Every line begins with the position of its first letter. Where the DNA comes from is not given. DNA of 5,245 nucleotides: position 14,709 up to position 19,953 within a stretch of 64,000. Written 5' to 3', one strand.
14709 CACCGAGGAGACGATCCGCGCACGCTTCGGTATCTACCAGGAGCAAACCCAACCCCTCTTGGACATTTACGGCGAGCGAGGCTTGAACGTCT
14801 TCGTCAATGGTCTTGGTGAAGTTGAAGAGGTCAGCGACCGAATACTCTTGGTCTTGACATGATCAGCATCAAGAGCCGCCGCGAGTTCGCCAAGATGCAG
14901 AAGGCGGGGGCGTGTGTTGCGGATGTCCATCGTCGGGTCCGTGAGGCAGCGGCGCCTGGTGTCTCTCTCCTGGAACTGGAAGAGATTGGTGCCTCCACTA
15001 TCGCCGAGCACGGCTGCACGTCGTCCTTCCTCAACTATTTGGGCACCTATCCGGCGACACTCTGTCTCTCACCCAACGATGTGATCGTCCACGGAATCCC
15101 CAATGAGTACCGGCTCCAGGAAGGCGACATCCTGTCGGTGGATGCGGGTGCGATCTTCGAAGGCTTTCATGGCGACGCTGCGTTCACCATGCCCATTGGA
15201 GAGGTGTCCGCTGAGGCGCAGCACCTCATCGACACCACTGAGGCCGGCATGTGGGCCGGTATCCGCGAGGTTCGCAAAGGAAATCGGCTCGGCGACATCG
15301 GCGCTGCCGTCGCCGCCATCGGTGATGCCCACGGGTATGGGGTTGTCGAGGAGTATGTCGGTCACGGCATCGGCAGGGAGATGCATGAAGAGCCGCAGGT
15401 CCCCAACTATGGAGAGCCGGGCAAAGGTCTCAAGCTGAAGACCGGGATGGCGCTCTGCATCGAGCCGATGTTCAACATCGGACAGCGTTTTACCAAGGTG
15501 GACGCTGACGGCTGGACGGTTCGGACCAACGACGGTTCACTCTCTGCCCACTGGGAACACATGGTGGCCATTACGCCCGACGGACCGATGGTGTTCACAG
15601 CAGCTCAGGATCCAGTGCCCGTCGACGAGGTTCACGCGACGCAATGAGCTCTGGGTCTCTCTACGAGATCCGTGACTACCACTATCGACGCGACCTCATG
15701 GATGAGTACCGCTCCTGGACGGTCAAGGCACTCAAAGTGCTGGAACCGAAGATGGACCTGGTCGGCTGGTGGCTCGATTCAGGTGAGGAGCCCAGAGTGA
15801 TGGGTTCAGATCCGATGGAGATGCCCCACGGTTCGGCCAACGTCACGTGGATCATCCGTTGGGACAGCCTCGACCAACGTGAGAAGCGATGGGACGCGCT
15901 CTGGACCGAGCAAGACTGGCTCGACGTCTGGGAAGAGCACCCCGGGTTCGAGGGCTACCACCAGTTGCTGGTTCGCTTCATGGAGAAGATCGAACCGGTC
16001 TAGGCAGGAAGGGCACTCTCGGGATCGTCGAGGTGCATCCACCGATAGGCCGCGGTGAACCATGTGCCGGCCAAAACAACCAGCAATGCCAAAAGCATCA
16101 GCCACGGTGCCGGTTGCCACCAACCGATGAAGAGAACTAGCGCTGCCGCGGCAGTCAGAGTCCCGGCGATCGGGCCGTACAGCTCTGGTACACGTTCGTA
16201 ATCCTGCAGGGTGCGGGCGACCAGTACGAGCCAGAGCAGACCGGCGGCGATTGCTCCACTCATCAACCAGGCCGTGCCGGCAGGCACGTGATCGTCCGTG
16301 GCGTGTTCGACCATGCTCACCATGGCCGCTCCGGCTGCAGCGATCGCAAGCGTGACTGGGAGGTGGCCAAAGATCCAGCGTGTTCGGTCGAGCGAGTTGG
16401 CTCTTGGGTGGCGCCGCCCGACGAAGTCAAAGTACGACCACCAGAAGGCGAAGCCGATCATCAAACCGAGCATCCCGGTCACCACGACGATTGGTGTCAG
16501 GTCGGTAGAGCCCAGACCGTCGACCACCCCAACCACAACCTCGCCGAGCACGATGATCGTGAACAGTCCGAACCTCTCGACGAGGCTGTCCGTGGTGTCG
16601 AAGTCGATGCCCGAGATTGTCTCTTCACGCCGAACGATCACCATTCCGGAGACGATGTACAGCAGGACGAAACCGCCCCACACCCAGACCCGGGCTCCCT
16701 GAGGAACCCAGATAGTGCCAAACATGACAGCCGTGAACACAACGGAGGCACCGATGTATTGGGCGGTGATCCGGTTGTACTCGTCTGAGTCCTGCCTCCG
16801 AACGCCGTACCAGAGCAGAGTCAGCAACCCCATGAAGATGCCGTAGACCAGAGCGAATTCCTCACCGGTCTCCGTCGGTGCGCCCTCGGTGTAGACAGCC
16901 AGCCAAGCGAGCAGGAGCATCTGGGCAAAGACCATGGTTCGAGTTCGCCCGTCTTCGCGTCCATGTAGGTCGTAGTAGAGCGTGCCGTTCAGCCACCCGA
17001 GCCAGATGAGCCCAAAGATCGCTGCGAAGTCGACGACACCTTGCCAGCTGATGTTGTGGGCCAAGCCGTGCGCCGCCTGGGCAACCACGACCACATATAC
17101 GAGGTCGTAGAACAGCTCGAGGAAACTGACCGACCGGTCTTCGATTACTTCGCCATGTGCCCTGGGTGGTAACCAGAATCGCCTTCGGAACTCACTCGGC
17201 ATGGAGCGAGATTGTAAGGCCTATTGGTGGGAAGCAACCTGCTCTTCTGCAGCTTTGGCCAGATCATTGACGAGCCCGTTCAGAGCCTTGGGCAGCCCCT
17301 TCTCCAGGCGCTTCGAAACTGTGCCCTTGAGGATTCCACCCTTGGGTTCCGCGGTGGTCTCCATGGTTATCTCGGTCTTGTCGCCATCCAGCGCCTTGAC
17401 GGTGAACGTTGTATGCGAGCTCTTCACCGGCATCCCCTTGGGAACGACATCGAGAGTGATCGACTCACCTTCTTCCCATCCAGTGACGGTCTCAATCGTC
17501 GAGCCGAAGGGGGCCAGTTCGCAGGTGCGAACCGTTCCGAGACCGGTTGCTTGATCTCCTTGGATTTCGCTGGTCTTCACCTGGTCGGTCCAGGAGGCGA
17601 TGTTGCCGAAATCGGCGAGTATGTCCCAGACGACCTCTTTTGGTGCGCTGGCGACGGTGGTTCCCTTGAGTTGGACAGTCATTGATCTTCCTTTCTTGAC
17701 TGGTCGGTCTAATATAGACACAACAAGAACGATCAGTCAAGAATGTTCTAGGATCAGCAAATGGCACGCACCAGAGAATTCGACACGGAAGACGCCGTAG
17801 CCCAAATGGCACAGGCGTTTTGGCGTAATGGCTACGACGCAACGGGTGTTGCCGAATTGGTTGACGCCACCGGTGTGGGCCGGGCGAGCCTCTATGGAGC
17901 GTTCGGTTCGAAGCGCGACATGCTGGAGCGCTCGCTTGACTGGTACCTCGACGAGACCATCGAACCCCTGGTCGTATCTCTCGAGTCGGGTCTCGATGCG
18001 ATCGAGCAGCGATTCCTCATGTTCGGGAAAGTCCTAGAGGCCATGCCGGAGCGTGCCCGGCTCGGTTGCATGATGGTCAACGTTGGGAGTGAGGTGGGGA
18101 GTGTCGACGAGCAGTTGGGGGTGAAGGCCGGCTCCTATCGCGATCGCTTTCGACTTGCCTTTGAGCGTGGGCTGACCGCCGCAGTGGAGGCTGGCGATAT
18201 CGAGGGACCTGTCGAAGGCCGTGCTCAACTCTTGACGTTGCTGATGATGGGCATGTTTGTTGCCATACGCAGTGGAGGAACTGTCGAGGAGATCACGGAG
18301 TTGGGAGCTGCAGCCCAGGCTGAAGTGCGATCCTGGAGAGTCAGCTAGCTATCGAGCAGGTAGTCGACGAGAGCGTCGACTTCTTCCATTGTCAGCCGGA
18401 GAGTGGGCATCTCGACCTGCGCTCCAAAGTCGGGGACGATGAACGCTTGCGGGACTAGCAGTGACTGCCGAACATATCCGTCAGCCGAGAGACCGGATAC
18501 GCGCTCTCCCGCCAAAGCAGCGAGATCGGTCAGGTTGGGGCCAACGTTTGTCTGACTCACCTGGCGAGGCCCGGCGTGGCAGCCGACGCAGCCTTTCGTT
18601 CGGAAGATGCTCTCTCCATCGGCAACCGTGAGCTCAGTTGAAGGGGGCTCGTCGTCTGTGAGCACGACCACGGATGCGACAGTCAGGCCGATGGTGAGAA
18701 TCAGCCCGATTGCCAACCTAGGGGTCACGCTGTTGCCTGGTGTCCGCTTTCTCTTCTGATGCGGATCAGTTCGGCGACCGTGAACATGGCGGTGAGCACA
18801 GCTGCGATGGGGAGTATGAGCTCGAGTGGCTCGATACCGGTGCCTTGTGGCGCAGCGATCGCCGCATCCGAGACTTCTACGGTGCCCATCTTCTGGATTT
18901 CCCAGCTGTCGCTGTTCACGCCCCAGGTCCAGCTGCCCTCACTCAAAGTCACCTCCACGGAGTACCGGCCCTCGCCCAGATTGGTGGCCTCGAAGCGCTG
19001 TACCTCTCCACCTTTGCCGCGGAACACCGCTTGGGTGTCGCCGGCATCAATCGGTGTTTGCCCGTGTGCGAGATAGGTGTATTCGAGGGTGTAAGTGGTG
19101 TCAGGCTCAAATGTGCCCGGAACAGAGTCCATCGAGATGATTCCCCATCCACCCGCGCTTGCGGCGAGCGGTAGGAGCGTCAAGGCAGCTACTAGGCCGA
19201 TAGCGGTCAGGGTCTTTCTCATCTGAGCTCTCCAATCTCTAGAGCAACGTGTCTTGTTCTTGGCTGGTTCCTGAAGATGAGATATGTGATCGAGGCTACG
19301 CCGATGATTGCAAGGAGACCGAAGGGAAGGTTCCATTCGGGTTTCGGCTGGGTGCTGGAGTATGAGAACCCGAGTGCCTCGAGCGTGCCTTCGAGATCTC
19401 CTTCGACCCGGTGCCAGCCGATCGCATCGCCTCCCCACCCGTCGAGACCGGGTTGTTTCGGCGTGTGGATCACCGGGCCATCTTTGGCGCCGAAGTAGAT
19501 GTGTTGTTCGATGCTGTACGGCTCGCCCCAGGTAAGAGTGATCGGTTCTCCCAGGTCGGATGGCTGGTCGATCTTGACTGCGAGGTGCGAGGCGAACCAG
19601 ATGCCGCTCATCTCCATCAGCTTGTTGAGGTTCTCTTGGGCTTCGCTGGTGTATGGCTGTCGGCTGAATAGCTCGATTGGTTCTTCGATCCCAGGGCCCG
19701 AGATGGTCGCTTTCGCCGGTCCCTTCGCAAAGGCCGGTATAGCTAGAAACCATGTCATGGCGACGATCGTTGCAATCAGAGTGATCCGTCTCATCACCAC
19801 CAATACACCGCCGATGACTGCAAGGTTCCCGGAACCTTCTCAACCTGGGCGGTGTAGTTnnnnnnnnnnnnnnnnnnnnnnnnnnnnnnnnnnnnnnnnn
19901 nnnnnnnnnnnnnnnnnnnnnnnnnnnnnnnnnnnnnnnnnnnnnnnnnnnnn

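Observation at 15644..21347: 5.7-kb non-ribosomal insertion at the map/rpmJ junction of the ribosomal superoperon, with infA absent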

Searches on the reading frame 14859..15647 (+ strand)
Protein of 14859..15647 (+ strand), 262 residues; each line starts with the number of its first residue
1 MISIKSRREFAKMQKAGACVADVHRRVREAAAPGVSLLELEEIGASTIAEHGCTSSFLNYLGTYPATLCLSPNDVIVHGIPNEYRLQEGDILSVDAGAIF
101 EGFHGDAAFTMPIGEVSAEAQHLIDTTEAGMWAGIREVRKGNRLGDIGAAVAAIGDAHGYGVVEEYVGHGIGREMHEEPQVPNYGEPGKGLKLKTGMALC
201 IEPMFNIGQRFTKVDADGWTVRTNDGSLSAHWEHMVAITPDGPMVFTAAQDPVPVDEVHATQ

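Call 5: search_protein_families(library=pfam, proteins=[window:14859-15647:+], max_evalue=0.01)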
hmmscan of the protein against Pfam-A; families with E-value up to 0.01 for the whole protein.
window:14859-15647:+ (262 aa): 1 family
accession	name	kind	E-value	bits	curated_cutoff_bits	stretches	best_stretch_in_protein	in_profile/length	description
PF00557.29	Peptidase_M24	-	2.1e-47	162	23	1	12-240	2-208/208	Metallopeptidase family M24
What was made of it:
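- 14859..15647 (+): map (methionine aminopeptidase), last gene of the spc-type operon; left border of the variable site. Pfam PF00557, E 2e-47 (call 5).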

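Call 7: find_encoding_contigs(protein=window:14859-15647:+, flank=10000, max_places=10)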
Protein window:14859-15647:+ (262 aa): 2 contigs read that carry it; 2 places shown.
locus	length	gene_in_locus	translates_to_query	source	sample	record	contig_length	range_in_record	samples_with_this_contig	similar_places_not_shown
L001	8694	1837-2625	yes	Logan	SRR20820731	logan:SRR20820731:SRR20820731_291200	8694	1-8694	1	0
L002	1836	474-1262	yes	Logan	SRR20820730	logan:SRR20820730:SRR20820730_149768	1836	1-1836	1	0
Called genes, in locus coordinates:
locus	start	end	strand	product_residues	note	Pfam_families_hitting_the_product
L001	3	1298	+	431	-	?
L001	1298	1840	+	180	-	PF00406:ADK, PF13207:AAA_17, PF13238:AAA_18 (weak), PF13671:AAA_33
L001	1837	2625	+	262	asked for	PF00557:Peptidase_M24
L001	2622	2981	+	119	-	PF07978:NIPSNAP (faint)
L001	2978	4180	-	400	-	PF06772:LtrA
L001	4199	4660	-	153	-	PF10604:Polyketide_cyc2, PF03364:Polyketide_cyc (weak), PF08327:AHSA1 (weak)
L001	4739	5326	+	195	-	PF00440:TetR_N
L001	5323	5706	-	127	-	PF00034:Cytochrom_C (weak)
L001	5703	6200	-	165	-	-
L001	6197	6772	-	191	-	-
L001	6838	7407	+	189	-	PF04542:Sigma70_r2, PF08281:Sigma70_r4_2, PF04545:Sigma70_r4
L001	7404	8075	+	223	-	-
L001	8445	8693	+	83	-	?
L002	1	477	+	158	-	?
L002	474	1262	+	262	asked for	PF00557:Peptidase_M24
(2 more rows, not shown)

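Call 9: find_related_loci(query=window:14859-15647:+, collection=genome_contigs, flank=10000)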
Query window:14859-15647:+ (262 aa) in genome_contigs; peptide patterns used: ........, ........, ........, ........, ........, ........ (x = any residue, [..] = any of these).
599 stretches matched a pattern (row limit reached: there are more); 576 encode a relative of the query (tblastn E <= 1e-3); the best 80 are kept; 80 distinct loci.
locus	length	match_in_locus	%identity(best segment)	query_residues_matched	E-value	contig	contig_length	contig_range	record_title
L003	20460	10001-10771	88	1-257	7e-154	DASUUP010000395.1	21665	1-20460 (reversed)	MAG TPA_asm: Acidimicrobiia bacterium isolate SMAG_U1792 k141_752103, whole genome shotgun sequence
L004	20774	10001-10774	86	1-258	9e-149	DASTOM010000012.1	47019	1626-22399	MAG TPA_asm: Acidimicrobiia bacterium isolate SMAG_U2170 k141_1023810, whole genome shotgun sequence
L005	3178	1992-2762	85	1-257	3e-147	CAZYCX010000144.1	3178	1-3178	MAG TPA_asm: uncultured Acidimicrobiaceae bacterium isolate SRP284430_co1_2 genome assembly, contig: NODE_32657_length_3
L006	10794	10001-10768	80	1-256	5e-139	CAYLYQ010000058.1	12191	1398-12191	MAG TPA_asm: uncultured Acidimicrobiaceae bacterium isolate binchicken_co286_61 genome assembly, contig: NODE_6130_lengt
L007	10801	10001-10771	84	1-257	9e-138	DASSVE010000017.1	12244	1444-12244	MAG TPA_asm: Acidimicrobiia bacterium isolate SMAG_U586 k141_1186137, whole genome shotgun sequence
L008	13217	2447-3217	84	1-257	9e-137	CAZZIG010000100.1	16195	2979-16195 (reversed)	MAG TPA_asm: uncultured Acidimicrobiaceae bacterium isolate binchicken_co31_359 genome assembly, contig: k141_4831119, w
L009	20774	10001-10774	78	1-258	7e-137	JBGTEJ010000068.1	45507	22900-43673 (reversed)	MAG: Acidimicrobiia bacterium isolate JTS-RE164 k141_3322037, whole genome shotgun sequence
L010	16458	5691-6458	76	1-256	7e-134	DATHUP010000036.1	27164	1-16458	MAG TPA_asm: Acidimicrobiia bacterium isolate SMAG_U16110 k141_1015563, whole genome shotgun sequence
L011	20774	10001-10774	82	1-258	1e-133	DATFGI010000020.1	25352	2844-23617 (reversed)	MAG TPA_asm: Acidimicrobiia bacterium isolate SMAG_U8658 k141_1701043, whole genome shotgun sequence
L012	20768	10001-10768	76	1-256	3e-133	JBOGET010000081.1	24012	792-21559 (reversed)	MAG: Acidimicrobiia bacterium isolate M3-S_metabat2.bin.293 k127_299056, whole genome shotgun sequence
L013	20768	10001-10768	75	1-256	4e-133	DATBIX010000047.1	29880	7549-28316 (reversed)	MAG TPA_asm: Acidimicrobiia bacterium isolate SMAG_U3905 k141_4434573, whole genome shotgun sequence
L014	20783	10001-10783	79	1-261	6e-132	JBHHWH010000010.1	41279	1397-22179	MAG: Acidimicrobiia bacterium isolate S.2_sp3_bin.30 NODE_87_length_41279_cov_6.795702, whole genome shotgun sequence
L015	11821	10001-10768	79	1-256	4e-130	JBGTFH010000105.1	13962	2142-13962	MAG: Acidimicrobiia bacterium isolate JTS-RE187 k141_5726547, whole genome shotgun sequence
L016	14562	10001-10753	77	1-252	2e-129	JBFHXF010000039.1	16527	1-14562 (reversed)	MAG: Acidimicrobiia bacterium isolate Mix_sand09.2021.07.Z.5 k141_407464_length_16527_cov_12.9785, whole genome shotgun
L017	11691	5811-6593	82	1-261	5e-129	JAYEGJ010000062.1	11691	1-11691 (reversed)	MAG: Actinomycetota bacterium isolate MAG249 MAG249_62, whole genome shotgun sequence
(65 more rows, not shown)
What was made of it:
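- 14859..15647 (+): It is 75-88% identical to Map of 23 Acidimicrobiia species representatives (call 9).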

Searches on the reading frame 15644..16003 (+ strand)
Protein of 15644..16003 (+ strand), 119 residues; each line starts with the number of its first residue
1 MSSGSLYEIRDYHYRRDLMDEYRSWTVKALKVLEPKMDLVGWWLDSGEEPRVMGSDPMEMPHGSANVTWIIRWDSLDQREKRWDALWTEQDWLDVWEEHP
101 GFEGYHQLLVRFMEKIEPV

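Call 5: search_protein_families(library=pfam, proteins=[window:15644-16003:+], max_evalue=0.01)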
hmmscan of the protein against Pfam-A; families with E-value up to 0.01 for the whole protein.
window:15644-16003:+ (119 aa): 1 family
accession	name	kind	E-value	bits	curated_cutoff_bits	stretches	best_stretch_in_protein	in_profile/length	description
PF07978.19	NIPSNAP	-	2.3e-07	31.4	22.3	1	65-94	47-76/102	NIPSNAP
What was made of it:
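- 15644..16003 (+): NIPSNAP-like gene whose start overlaps the map stop (ATGA); probably read through from the spc operon. PF07978, E 2.3e-7 (call 5).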

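Call 42: search_protein_families(library=ncbifam, proteins=[window:15644-16003:+], max_evalue=0.01)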
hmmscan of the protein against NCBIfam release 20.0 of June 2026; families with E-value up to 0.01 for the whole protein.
window:15644-16003:+ (119 aa): 0 families

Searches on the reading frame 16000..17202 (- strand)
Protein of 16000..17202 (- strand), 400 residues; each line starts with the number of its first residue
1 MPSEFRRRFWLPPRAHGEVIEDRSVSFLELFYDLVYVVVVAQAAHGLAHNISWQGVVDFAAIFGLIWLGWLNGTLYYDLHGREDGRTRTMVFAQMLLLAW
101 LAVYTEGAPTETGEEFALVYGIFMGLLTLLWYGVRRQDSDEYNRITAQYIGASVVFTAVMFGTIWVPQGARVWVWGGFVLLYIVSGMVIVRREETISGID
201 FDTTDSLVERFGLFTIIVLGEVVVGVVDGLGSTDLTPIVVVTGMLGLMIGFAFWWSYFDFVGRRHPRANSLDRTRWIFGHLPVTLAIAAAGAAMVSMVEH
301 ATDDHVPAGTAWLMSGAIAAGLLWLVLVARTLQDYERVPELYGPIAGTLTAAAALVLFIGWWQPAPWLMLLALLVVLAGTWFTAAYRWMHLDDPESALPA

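Call 5: search_protein_families(library=pfam, proteins=[window:16000-17202:-], max_evalue=0.01)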
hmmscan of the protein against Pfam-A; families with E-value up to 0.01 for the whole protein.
window:16000-17202:- (400 aa): 1 family
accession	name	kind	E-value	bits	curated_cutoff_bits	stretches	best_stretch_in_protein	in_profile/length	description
PF06772.16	LtrA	-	9.9e-61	206.4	31.9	1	25-375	2-355/356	Bacterial low temperature requirement A protein (LtrA)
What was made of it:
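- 16000..17202 (-): LtrA-family membrane protein, convergent with the NIPSNAP-like gene. PF06772, E 1e-60 (call 5).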

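Call 42: search_protein_families(library=ncbifam, proteins=[window:16000-17202:-], max_evalue=0.01)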
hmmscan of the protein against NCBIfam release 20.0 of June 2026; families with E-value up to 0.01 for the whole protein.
window:16000-17202:- (400 aa): 0 families

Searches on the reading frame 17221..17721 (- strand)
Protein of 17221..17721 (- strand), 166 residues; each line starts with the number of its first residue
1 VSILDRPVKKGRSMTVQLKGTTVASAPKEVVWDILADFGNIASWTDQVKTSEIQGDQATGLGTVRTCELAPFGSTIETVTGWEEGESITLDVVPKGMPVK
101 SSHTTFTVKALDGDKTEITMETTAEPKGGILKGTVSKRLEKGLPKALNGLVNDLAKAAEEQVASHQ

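Call 5: search_protein_families(library=pfam, proteins=[window:17221-17721:-], max_evalue=0.01)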
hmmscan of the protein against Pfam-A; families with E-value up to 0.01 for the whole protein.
window:17221-17721:- (166 aa): 3 families
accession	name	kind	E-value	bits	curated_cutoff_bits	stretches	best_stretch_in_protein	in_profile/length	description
PF10604.15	Polyketide_cyc2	-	2.3e-17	64.1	27.4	1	18-157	4-140/142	Polyketide cyclase / dehydrase and lipid transport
PF03364.25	Polyketide_cyc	-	1.8e-06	28.7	23.4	1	25-149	2-124/126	Polyketide cyclase / dehydrase and lipid transport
PF08327.17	AHSA1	-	3e-05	24.7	22.1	1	26-150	2-120/125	Activator of Hsp90 ATPase homolog 1-like protein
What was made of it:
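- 17221..17721 (-): SRPBCC/polyketide-cyclase-like protein (public gene call starts at 17682). PF10604, E 2e-17 (call 5).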

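Call 42: search_protein_families(library=ncbifam, proteins=[window:17221-17682:-], max_evalue=0.01)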
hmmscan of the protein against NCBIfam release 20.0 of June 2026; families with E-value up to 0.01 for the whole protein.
window:17221-17682:- (153 aa): 1 family
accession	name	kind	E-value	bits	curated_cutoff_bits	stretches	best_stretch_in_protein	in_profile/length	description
NF047960.1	TA_Rv0910_toxin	equivalog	0.00021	21.3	100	1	8-142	7-139/141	type II toxin-antitoxin system Rv0910 family toxin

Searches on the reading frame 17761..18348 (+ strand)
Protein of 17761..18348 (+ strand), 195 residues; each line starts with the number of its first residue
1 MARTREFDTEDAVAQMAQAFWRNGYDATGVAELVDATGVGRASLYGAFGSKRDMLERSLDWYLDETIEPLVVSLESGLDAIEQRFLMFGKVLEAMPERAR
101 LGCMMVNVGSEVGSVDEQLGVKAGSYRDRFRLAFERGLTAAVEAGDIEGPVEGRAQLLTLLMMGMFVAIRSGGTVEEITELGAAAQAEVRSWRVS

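Call 5: search_protein_families(library=pfam, proteins=[window:17761-18348:+], max_evalue=0.01)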
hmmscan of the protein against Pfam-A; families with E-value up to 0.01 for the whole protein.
window:17761-18348:+ (195 aa): 2 families
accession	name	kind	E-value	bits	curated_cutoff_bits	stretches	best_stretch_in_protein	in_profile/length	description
PF00440.29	TetR_N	-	3.1e-11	43.3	24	1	18-56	7-45/47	Bacterial regulatory proteins, tetR family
PF16925.10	TetR_C_13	-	0.0015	19.3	27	1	99-170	21-94/109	Tetracyclin repressor-like, C-terminal domain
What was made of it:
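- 17761..18348 (+): TetR-family regulator. PF00440, E 3e-11 (call 5).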

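Call 42: search_protein_families(library=ncbifam, proteins=[window:17761-18348:+], max_evalue=0.01)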
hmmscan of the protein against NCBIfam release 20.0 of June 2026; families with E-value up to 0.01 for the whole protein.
window:17761-18348:+ (195 aa): 7 families
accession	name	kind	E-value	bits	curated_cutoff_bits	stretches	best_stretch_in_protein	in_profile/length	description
NF051457.1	acryl_TF_AcuR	equivalog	2.5e-05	23.7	247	1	18-148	28-160/204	acrylate utilization transcriptional regulator AcuR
TIGR03968.1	mycofact_TetR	equivalog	2.9e-05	23.7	224.9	1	6-65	7-67/190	mycofactocin system transcriptional regulator MftR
NF053731.1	TransRegFasRMycb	equivalog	6.5e-05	22.8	330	1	14-79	18-83/199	HTH-type transcriptional activator FasR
NF058643.1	TranRegCurRPseudo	equivalog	0.00079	19.1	300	1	22-122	22-124/193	TetR family transcriptional repressor CurR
NF041196.1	ScbR_bind_reg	equivalog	0.0021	18.3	150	1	13-64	12-63/191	ScbR family autoregulator-binding transcription factor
NF053516.1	TranRepPrsAVib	equivalog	0.0038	17.1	300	1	8-76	6-75/208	TetR family transcriptional repressor PsrA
NF051852.1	efflux_TF_MtrR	exception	0.0056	16.5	280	1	18-62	21-65/205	multidrug efflux system transcriptional repressor MtrR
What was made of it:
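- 17761..18348 (+): Only weak matches to named NCBIfam equivalogs (call 42).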

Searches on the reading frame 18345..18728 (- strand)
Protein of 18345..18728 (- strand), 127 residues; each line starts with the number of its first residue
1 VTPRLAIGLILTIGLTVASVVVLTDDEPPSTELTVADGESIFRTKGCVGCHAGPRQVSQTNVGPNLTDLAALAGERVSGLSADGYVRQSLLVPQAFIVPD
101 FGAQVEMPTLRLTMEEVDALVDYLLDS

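Call 5: search_protein_families(library=pfam, proteins=[window:18345-18728:-], max_evalue=0.01)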
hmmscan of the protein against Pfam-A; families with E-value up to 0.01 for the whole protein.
window:18345-18728:- (127 aa): 2 families
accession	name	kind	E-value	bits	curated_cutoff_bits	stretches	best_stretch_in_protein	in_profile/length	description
PF00034.26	Cytochrom_C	-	1.8e-06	29.6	21.3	1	35-125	1-87/90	Cytochrome c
PF13442.11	Cytochrome_CBB3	-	4.4e-05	24.2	27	1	35-124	3-68/68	Cytochrome C oxidase, cbb3-type, subunit III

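Call 42: search_protein_families(library=ncbifam, proteins=[window:18345-18728:-], max_evalue=0.01)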
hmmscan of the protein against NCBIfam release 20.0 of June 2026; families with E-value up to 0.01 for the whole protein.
window:18345-18728:- (127 aa): 4 families
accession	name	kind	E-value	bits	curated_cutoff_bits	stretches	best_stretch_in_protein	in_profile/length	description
TIGR04485.1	thiosulf_SoxX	equivalog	3e-07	31.1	61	1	47-126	5-77/78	sulfur oxidation c-type cytochrome SoxX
TIGR00782.1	ccoP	equivalog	0.00015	21.1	179.95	1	17-74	185-241/285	cytochrome-c oxidase, cbb3-type subunit III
NF045773.1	cytochro_C550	exception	0.00046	20.1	125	0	30-77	44-88/118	cytochrome c550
TIGR03045.1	PS_II_C550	equivalog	0.0042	16.8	177.75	0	31-74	47-89/159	photosystem II cytochrome c-550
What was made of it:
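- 18725..19222 (-): 165-aa exported protein with signal peptide and C-terminal membrane anchor; no family. No Pfam or NCBIfam match (calls 5, 42).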

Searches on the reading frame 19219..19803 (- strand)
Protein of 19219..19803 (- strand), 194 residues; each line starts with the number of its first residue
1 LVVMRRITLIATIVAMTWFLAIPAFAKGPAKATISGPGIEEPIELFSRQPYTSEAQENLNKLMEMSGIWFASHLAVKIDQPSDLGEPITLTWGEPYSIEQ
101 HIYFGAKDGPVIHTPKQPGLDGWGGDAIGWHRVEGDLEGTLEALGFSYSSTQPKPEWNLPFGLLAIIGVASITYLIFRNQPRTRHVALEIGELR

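Call 5: search_protein_families(library=pfam, proteins=[window:19219-19803:-], max_evalue=0.01)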
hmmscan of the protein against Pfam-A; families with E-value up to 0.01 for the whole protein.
window:19219-19803:- (194 aa): 0 families

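Call 42: search_protein_families(library=ncbifam, proteins=[window:19219-19794:-], max_evalue=0.01)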
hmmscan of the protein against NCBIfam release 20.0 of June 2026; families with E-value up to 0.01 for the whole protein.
window:19219-19794:- (191 aa): 0 families

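Call 45: find_related_loci(query=window:19219-19794:-, collection=metagenome_contigs, flank=10000)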
Query window:19219-19794:- (191 aa) in metagenome_contigs; peptide patterns used: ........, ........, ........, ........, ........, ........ (x = any residue, [..] = any of these).
258 stretches matched a pattern, but none encodes a relative of the query by tblastn (E <= 1e-3).
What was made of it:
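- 19219..19794 (-): 191-aa exported protein with signal peptide and C-terminal anchor; no family; first gene of the operon. A metagenome scan for close relatives found nothing (call 45).
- Tried and rejected: A metagenome scan with the 191-aa exported protein found no relatives (call 45).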
